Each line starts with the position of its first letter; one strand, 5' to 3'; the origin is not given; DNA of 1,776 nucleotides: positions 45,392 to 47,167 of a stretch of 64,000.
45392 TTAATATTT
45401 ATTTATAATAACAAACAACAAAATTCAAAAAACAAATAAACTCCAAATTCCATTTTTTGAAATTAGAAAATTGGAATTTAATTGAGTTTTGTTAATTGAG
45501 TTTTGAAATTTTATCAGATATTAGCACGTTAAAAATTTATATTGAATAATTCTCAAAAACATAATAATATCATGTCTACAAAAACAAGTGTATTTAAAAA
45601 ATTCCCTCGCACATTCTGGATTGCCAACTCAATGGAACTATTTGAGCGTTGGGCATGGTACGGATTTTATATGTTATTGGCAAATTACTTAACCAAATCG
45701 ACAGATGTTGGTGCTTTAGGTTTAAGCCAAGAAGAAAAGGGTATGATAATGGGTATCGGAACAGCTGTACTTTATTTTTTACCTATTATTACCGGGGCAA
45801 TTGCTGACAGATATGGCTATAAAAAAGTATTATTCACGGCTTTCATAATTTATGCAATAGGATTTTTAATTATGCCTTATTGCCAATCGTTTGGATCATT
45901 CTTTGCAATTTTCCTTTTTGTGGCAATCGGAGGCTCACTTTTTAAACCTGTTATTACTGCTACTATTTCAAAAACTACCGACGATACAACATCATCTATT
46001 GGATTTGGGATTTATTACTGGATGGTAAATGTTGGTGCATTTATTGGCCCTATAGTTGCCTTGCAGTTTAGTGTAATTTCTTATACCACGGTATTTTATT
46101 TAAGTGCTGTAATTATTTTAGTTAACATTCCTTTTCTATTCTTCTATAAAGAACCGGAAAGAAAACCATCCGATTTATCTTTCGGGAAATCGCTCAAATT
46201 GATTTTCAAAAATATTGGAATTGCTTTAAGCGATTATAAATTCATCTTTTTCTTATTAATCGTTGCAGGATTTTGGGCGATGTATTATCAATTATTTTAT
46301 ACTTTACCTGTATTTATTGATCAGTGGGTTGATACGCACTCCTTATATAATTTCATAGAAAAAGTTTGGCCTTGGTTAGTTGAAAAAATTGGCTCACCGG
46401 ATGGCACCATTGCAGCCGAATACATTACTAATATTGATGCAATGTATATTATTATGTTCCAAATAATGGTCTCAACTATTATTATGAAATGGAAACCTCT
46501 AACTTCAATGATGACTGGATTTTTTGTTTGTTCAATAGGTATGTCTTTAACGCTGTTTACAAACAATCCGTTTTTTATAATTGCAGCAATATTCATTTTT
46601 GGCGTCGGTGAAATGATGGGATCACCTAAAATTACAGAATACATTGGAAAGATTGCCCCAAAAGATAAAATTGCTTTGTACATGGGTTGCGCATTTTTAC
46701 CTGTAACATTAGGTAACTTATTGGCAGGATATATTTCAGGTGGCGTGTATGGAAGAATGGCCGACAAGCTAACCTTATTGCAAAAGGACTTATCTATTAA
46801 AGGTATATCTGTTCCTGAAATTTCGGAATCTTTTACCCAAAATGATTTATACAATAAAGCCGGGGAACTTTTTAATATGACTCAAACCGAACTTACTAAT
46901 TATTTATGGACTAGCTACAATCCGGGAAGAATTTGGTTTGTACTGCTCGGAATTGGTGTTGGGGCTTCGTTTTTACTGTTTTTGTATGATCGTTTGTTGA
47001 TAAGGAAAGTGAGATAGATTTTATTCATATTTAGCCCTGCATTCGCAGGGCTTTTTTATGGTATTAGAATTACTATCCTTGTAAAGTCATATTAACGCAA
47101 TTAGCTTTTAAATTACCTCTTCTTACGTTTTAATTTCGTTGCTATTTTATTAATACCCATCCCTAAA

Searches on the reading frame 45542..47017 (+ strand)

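Call 47: search_protein_families(library=pfam, proteins=[window:45542-47017:+], max_evalue=0.001)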
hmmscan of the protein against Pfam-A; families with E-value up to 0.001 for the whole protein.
window:45542-47017:+ (491 aa): 2 families
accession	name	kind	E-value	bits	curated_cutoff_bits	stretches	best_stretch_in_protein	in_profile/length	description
PF07690.21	MFS_1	-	1.6e-34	119.8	33.4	1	37-394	10-345/347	Major Facilitator Superfamily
PF00083.30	Sugar_tr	-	3.5e-07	29.9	22.3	1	64-204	46-193/452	Sugar (and other) transporter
